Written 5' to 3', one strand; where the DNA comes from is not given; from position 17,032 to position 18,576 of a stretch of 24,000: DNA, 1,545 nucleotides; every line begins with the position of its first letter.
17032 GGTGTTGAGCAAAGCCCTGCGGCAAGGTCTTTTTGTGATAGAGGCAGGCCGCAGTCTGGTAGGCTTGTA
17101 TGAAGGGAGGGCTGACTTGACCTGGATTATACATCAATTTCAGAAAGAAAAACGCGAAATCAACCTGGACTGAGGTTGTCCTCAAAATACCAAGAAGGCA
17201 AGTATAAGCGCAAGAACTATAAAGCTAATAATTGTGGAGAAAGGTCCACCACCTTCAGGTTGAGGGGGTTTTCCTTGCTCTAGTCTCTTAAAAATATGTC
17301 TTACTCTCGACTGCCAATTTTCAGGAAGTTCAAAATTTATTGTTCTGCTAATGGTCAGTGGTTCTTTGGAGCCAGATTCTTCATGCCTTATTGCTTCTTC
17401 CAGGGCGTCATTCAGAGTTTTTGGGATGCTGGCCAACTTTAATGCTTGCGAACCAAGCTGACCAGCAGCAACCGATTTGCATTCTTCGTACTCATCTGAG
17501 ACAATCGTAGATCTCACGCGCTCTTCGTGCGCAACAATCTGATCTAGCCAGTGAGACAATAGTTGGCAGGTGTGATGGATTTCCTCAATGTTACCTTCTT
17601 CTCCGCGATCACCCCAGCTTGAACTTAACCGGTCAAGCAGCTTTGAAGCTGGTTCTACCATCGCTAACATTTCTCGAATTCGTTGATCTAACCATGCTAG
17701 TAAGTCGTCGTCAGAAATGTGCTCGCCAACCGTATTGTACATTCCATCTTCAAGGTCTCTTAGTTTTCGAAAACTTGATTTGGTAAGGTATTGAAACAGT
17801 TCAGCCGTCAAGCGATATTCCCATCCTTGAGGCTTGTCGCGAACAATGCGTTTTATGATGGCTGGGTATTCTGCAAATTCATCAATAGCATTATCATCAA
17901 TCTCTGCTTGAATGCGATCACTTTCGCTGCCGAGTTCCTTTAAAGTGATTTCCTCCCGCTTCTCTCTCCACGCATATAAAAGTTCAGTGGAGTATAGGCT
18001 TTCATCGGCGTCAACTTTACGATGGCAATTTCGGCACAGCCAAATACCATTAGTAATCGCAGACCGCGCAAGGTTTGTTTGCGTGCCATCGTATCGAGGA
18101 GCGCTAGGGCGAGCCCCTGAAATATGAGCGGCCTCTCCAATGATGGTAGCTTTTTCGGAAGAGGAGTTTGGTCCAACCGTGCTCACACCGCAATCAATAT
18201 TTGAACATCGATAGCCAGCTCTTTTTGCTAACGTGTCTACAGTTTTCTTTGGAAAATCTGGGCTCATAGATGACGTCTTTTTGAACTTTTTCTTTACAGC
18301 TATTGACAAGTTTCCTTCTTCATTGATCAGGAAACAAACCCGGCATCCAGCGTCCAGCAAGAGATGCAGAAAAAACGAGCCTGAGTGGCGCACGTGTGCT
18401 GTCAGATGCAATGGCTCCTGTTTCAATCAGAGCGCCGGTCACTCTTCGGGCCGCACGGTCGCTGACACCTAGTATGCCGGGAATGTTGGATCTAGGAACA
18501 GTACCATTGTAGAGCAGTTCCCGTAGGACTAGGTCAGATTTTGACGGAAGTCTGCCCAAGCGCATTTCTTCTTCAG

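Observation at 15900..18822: Low-GC cargo block between the recombinase/AlpA module and the tRNA-Cys scar: candidate undescribed defence or toxin locus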

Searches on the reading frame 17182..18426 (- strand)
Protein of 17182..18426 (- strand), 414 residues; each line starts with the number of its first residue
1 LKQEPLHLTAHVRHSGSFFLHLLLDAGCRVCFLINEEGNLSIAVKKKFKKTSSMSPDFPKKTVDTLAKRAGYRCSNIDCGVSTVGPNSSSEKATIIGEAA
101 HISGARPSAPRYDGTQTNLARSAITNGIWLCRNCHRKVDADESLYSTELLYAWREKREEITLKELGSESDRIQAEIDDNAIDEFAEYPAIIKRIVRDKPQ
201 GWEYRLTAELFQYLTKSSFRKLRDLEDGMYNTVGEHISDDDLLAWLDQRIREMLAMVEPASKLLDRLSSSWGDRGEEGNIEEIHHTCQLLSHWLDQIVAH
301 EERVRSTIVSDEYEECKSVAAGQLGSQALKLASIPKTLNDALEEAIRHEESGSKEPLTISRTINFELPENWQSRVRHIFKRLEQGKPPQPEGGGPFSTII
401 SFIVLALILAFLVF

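Call 5: search_protein_families(library=pfam, proteins=[window:17182-18426:-], max_evalue=0.01)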
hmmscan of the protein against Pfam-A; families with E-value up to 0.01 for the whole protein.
window:17182-18426:- (414 aa): 0 families

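Call 6: search_protein_families(library=padloc, proteins=[window:17182-18426:-], max_evalue=0.1)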
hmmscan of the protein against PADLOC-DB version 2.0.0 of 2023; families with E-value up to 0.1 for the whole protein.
window:17182-18426:- (414 aa): 15 families
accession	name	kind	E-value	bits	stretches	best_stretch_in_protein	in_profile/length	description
PDLC04772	PDC-M68A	-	3.2e-23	81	1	54-168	1-115/253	-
PDLC00739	Effector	-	2.8e-15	54.5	1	57-160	7-110/378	Endonuclease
PDLC01997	SAVED1--SAVED_HNH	-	1.7e-14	52.1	1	58-159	6-105/368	-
PDLC00746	Effector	-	2.2e-11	41.4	1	59-159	18-117/389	Endonuclease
PDLC00749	Effector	-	5.1e-11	40.2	1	49-159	7-118/395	Endonuclease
PDLC00742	Effector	-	1e-09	35.7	1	51-156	114-219/527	Endonuclease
PDLC01998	SAVED1--SAVED_HNH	-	1.4e-09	35.3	1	56-157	112-213/506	-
PDLC00406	SduA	-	2.5e-09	35.6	1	66-172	26-126/326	DUF4263 domain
PDLC00740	Effector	-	6e-09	33.2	1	87-158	42-117/391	Endonuclease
PDLC00751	Effector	-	3.1e-07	27.8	1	53-161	126-234/530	Endonuclease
PDLC01999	SAVED1--SAVED_HNH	-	3e-05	21.2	1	95-148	50-104/387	-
PDLC00747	Effector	-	6e-05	20.3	1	87-165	39-123/373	Endonuclease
PDLC04773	PDC-M68A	-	0.00018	19.7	1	119-160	4-45/200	-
PDLC00743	Effector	-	0.00026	18.2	1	66-153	11-99/384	Endonuclease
PDLC05012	PDC-S39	-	0.022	11.5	1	176-312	132-267/615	-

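Call 7: search_protein_families(library=ncbifam, proteins=[window:17182-18426:-], max_evalue=0.01)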
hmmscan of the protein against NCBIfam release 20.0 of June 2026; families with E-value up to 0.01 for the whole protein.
window:17182-18426:- (414 aa): 0 families

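Call 8: search_protein_families(library=phrogs, proteins=[window:17182-18426:-], max_evalue=0.01)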
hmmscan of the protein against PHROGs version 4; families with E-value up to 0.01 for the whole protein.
window:17182-18426:- (414 aa): 5 families
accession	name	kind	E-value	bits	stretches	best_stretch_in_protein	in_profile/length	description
phrog_34329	-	unknown function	8.3e-22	79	1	55-170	5-123/368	-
phrog_21516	-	unknown function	1.9e-21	78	1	65-158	4-98/252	-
phrog_29098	-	unknown function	9.4e-18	65.3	1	56-162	7-114/486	-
phrog_37652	-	unknown function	2.2e-07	31.6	1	90-154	31-95/253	-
phrog_740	-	DNA, RNA and nucleotide metabolism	9.2e-06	25.8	1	43-145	10-91/332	HNH endonuclease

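Call 11: find_homologous_proteins(query=window:17182-18267:-)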
Query window:17182-18267:- (361 aa): 220 proteins with E <= 0.001 among 3290 candidates; the best 120 are listed.
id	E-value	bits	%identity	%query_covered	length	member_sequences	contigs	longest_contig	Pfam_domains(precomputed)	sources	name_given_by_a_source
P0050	6.8e-241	816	100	100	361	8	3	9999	-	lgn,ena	-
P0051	8.7e-148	510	62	100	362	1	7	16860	-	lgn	-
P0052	1.8e-146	506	61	100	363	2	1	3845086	-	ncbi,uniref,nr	ncbi:hypothetical protein K4L04_03930 [Phaeobacter inhibens]|uniref:hypothetical protein n=1 Tax=Pha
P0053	7.3e-107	376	48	100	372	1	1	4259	-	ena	-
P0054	1.4e-106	375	48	100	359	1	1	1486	-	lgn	-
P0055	1.7e-104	368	51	91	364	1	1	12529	-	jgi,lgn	-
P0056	9.0e-104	365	47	96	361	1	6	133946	-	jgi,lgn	jgi:hypothetical protein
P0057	1.0e-102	362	51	91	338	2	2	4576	-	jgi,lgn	jgi:hypothetical protein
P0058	2.9e-102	360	47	99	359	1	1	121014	-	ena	-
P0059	4.7e-102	360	48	91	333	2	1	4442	-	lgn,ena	-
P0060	5.9e-102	359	46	100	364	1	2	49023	-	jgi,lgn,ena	-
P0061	1.1e-101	359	50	91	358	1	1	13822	-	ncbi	-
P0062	1.1e-101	358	45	98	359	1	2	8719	-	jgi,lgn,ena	jgi:hypothetical protein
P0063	1.2e-101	358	49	91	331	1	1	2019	-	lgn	-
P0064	2.1e-101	358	49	91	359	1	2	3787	-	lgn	-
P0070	3.9e-100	353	45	99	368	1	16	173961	-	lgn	-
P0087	3.7e-97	344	50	91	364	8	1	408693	-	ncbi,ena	-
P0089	5.2e-97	343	45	98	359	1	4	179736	-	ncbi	-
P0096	2.3e-96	341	46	89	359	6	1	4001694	-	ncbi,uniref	ncbi:HNH endonuclease [Pseudoalteromonas galatheae]|uniref:HNH endonuclease n=2 Tax=Pseudoalteromona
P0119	3.6e-94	334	46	91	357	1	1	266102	-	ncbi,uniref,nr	ncbi:HNH endonuclease [Flavobacterium beibuense]|uniref:HNH endonuclease n=1 Tax=Flavobacterium beib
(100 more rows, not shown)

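Call 16: find_encoding_contigs(protein=P0052, flank=8000, max_places=2)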
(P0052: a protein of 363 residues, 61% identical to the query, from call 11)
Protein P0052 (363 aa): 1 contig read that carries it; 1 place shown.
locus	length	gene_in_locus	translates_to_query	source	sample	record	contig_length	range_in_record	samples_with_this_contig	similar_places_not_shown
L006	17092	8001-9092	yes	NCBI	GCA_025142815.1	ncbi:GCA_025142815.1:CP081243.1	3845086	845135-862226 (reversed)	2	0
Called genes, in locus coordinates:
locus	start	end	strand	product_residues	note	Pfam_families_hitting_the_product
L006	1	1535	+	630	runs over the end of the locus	PF02534:T4SS-DNA_transf, PF10412:TrwB_AAD_bind, PF12696:TraG-D_C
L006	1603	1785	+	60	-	-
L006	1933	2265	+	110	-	-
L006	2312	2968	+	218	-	-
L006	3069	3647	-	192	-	PF00239:Resolvase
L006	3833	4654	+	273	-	-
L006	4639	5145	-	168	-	PF07275:ArdA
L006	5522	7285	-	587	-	PF10592:AIPR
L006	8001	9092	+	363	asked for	-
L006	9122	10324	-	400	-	-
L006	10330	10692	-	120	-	-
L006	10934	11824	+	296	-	-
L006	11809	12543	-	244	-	-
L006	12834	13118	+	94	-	-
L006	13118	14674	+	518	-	PF00239:Resolvase, PF07508:Recombinase (faint), PF13408:Zn_ribbon_recom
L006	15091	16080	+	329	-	-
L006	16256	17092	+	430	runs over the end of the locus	PF01053:Cys_Met_Meta_PP, PF01041:DegT_DnrJ_EryC1 (weak)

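Call 31: predict_structure(alignment_id=A3)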
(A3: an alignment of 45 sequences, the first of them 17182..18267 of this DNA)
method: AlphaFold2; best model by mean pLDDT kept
length: 361 residues; sequences in the alignment: 45
mean_pLDDT: 90.8   pTM: 0.83
mean pLDDT of the five models: 90.8, 88.3, 87.5, 87.3, 84.8
residues with pLDDT >= 90: 280; 70-90: 62; 50-70: 18; < 50: 1
segments of 3 or more residues with pLDDT < 50: none
pLDDT, mean of each block of 10 residues (from residue 1): 80 93 93 66 85 89 86 93 91 93 94 93 90 93 93 96 97 89 94 96 92 94 93 98 97 94 94 96 93 91 90 92 95 77 74 95 87
secondary structure, 60 per line:
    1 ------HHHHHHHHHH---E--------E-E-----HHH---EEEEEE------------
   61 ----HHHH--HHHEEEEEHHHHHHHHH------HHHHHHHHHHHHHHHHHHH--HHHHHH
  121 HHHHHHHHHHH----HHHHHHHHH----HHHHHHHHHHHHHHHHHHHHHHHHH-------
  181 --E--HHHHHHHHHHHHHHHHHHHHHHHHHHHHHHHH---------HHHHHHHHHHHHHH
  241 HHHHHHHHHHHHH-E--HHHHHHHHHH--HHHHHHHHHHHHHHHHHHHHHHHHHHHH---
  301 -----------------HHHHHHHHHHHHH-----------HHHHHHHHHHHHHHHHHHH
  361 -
elements in order: H7-16 E43-48 H65-68 E74-78 H79-87 H94-112 H115-131 H136-144 H149-173 H186-217 H227-253 H258-267 H270-297 H318-330 H342-360

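Call 37: fold_search(model_id=the predicted structure, library=pdb)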
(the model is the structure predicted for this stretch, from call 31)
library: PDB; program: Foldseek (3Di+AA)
matches with E <= 10: 83; with E <= 0.001: 0
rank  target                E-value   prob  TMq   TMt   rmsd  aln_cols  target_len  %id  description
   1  8fmf_C                8.8e-03  1.00  0.24  0.23   3.4       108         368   24  Structure of CBASS Cap5 from Pseudomonas syringae as an activated tetramer with the cyclic dinucleotide 3'2'-c-diAMP l (released 2024-02-07)
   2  8fmf_A                9.8e-03  1.00  0.25  0.24   3.4       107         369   21  Structure of CBASS Cap5 from Pseudomonas syringae as an activated tetramer with the cyclic dinucleotide 3'2'-c-diAMP l (released 2024-02-07)
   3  8fmh_C                1.1e-02  1.00  0.24  0.24   3.3       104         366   24  Structure of CBASS Cap5 from Pseudomonas syringae as an activated tetramer with the cyclic dinucleotide 3'2'-c-dGAMP l (released 2024-02-07)
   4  8fmh_E                1.5e-02  1.00  0.23  0.23   3.5       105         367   24  Structure of CBASS Cap5 from Pseudomonas syringae as an activated tetramer with the cyclic dinucleotide 3'2'-c-dGAMP l (released 2024-02-07)
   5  9dif_A                1.9e-02  1.00  0.25  0.24   3.1       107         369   22  CBASS Pseudomonas syringae Cap5 tetramer with DNA duplex and 3'2'-c-GAMP cyclic dinucleotide ligand (released 2025-06-18)
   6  9dih_A                2.0e-02  1.00  0.25  0.24   3.4       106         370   24  CBASS Pseudomonas syringae Cap5 tetramer with DNA duplex and 3'2'-c-diAMP cyclic dinucleotide ligand (released 2025-06-18)
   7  4f7g_B                7.1e-02  0.90  0.22  0.37   9.2       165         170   14  Crystal structure of talin autoinhibition complex (released 2012-07-04)
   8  2kbb_MODEL_1_A        7.8e-02  0.84  0.19  0.33  10.7       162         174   18  Solution Structure of the R9 Domain of Talin (released 2009-03-17)
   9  7rwk_A                1.6e-01  1.00  0.23  0.22   3.9       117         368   23  Structure of Cap5 from Asticcacaulis sp. (released 2021-11-10)
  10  5ic0                  2.6e-01  0.44  0.23  0.19  15.5       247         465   13  Structural analysis of a talin triple domain module (released 2016-05-18)
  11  5ic1                  4.9e-01  0.28  0.22  0.18  15.8       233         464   12  Structural analysis of a talin triple domain module, E1794Y, E1797Y, Q1801Y mutant (released 2016-05-18)
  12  3fyq                  5.1e-01  0.28  0.17  0.28  19.3       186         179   13  Structure of Drosophila melanogaster talin IBS2 domain (residues 1981-2168) (released 2009-02-03)
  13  8fmh_D                6.2e-01  0.80  0.19  0.19   5.8       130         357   15  Structure of CBASS Cap5 from Pseudomonas syringae as an activated tetramer with the cyclic dinucleotide 3'2'-c-dGAMP l (released 2024-02-07)
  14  7rwm_B                6.9e-01  0.30  0.20  0.21  19.2       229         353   14  Structure of Cap5 from Lactococcus lactis (released 2021-11-10)
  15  8fmg_H                8.0e-01  0.80  0.18  0.18   5.8       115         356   16  Structure of CBASS Cap5 from Pseudomonas syringae as an activated tetramer with the cyclic dinucleotide 3'2'-c-diAMP l (released 2024-02-07)
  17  8fmf_D                1.2e+00  0.51  0.17  0.17   6.8       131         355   17  Structure of CBASS Cap5 from Pseudomonas syringae as an activated tetramer with the cyclic dinucleotide 3'2'-c-diAMP l (released 2024-02-07)
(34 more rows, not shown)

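Call 38: find_encoding_contigs(protein=P0056, flank=6000, max_places=2)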
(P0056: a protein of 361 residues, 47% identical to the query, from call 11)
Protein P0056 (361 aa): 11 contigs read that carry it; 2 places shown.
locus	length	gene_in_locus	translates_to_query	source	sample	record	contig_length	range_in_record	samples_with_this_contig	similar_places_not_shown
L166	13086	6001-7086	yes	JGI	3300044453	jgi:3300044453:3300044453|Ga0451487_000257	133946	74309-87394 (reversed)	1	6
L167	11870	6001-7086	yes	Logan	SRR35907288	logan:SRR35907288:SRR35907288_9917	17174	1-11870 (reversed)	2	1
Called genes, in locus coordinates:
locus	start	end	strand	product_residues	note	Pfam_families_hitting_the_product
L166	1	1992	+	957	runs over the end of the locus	PF25199:nSTAND_NTPase5 (weak), PF13374:TPR_10 (faint), PF13424:TPR_12 (faint), PF13181:TPR_8 (faint)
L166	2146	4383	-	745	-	PF00069:Pkinase, PF01396:Zn_ribbon_Top1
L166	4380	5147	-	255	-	PF13672:PP2C_2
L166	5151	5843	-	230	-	PF00092:VWA, PF13519:VWA_2 (weak)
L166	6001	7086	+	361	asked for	-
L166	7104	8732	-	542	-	-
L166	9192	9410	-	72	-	-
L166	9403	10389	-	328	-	-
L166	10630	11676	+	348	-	PF03372:Exo_endo_phos (weak)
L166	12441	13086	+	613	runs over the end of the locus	PF02195:ParB_N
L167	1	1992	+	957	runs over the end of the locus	PF25199:nSTAND_NTPase5 (weak), PF13374:TPR_10 (faint), PF13424:TPR_12 (faint), PF13181:TPR_8 (faint)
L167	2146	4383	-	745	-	PF00069:Pkinase, PF01396:Zn_ribbon_Top1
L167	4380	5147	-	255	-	PF13672:PP2C_2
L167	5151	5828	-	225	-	PF00092:VWA, PF13519:VWA_2 (weak)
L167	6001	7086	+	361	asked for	-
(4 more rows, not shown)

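Call 39: find_encoding_contigs(protein=P0096, flank=6000, max_places=2)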
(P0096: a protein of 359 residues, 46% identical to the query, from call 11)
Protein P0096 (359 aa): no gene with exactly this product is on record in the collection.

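Call 40: find_encoding_contigs(protein=P0119, flank=6000, max_places=2)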
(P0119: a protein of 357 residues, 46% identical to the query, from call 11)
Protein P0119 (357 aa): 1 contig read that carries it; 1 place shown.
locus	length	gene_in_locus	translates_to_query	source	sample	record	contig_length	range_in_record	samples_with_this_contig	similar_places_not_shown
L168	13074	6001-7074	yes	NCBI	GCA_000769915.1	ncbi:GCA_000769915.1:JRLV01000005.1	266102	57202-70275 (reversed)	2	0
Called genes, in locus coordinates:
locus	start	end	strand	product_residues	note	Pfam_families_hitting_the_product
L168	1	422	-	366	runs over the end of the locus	PF01075:Glyco_transf_9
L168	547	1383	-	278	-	PF14054:DUF4249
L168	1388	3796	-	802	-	PF13620:CarboxypepD_reg, PF13715:CarbopepD_reg_2, PF07715:Plug, PF00593:TonB_dep_Rec_b-barrel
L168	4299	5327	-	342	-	PF12833:HTH_18, PF00165:HTH_AraC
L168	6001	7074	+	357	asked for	-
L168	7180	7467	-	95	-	-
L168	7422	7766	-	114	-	-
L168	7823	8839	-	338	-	PF00296:Bac_luciferase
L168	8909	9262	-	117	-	PF01638:HxlR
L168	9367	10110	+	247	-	PF00106:adh_short, PF08643:DUF1776, PF08659:KR, PF23441:SDR (weak), PF13561:adh_short_C2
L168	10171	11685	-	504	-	PF13620:CarboxypepD_reg, PF13715:CarbopepD_reg_2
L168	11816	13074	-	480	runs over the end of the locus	PF00474:SSF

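Call 41: find_encoding_contigs(protein=P0070, flank=6000, max_places=3)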
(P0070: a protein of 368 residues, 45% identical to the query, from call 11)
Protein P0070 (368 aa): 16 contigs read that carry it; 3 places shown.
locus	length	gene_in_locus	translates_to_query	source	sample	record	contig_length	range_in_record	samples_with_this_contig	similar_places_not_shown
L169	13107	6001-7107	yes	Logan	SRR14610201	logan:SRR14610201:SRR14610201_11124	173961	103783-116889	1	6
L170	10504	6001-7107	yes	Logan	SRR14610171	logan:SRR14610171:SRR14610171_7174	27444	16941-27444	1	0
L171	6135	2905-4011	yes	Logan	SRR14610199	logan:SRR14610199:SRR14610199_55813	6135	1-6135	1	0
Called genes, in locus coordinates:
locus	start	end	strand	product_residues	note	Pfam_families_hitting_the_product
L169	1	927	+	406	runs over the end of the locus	PF00278:Orn_DAP_Arg_deC, PF02784:Orn_Arg_deC_N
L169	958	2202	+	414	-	PF00282:Pyridoxal_deC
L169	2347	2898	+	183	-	PF00515:TPR_1 (faint), PF07719:TPR_2 (faint), PF13181:TPR_8 (faint)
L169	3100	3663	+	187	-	-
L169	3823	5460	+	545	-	PF22842:Pel9A-like_beta_helix (weak), PF18962:Por_Secre_tail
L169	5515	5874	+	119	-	PF00903:Glyoxalase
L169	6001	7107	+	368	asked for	-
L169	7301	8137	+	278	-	-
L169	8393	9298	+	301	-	PF13650:Asp_protease_2, PF13975:gag-asp_proteas, PF13650:Asp_protease_2 (weak), PF13975:gag-asp_proteas (weak)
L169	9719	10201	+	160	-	PF13673:Acetyltransf_10 (weak), PF13508:Acetyltransf_7 (weak)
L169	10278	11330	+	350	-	PF02129:Peptidase_S15 (weak), PF01738:DLH (faint), PF12146:Hydrolase_4 (weak), PF00326:Peptidase_S9 (faint)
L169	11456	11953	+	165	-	-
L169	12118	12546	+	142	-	PF00583:Acetyltransf_1, PF13420:Acetyltransf_4 (weak), PF13673:Acetyltransf_10, PF13508:Acetyltransf_7, PF08445:FR47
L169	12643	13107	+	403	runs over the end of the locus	PF00144:Beta-lactamase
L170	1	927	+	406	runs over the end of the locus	PF00278:Orn_DAP_Arg_deC, PF02784:Orn_Arg_deC_N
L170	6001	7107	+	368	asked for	-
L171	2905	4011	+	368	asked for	-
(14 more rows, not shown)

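Call 42: find_encoding_contigs(protein=P0087, flank=6000, max_places=2)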
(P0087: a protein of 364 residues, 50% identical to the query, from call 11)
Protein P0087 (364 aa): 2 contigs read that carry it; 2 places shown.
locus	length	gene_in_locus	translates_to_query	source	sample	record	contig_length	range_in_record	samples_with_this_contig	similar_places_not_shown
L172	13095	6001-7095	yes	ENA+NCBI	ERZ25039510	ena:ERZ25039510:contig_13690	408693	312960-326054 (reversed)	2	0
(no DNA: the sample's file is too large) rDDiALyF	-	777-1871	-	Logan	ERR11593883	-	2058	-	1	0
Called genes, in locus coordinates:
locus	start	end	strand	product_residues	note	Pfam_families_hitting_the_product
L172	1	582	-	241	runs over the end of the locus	PF01569:PAP2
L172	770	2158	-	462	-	PF00072:Response_reg, PF00158:Sigma54_activat, PF01078:Mg_chelatase (faint), PF14532:Sigma54_activ_2, PF07728:AAA_5 (weak), PF25601:AAA_lid_14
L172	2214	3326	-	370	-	PF00266:Aminotran_5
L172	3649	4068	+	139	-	-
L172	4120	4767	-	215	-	-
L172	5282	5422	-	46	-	-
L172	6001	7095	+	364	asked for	-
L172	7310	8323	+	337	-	PF25852:DUF6242_C (faint), PF02012:BNR (faint), PF15902:Sortilin-Vps10 (faint), PF14870:PSII_BNR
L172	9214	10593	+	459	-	-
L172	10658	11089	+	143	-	PF08818:DUF1801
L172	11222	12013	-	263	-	PF14099:Polysacc_lyase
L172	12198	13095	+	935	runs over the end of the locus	PF10282:Lactonase (weak), PF03150:CCP_MauG (faint)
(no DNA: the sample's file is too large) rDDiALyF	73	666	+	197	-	PF01936:NYN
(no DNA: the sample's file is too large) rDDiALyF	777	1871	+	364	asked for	-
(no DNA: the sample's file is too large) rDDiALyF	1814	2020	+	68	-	-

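Call 80: find_related_loci(query=A3, collection=viral_contigs, flank=6000)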
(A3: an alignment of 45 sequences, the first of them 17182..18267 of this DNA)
Query A3 (361 aa) in viral_contigs; peptide patterns used: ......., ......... (x = any residue, [..] = any of these).
68 stretches matched a pattern; 5 encode a relative of the query (tblastn E <= 1e-3); 5 distinct loci.
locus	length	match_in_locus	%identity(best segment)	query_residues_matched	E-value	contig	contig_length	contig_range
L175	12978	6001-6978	34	1-331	8e-57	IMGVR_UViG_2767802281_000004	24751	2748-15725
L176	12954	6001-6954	29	5-329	7e-52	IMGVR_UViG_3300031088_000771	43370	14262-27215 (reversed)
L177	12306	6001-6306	49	1-102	2e-27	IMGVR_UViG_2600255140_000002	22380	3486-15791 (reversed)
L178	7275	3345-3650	46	4-105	7e-26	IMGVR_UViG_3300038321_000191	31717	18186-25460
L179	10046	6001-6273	41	4-94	1e-16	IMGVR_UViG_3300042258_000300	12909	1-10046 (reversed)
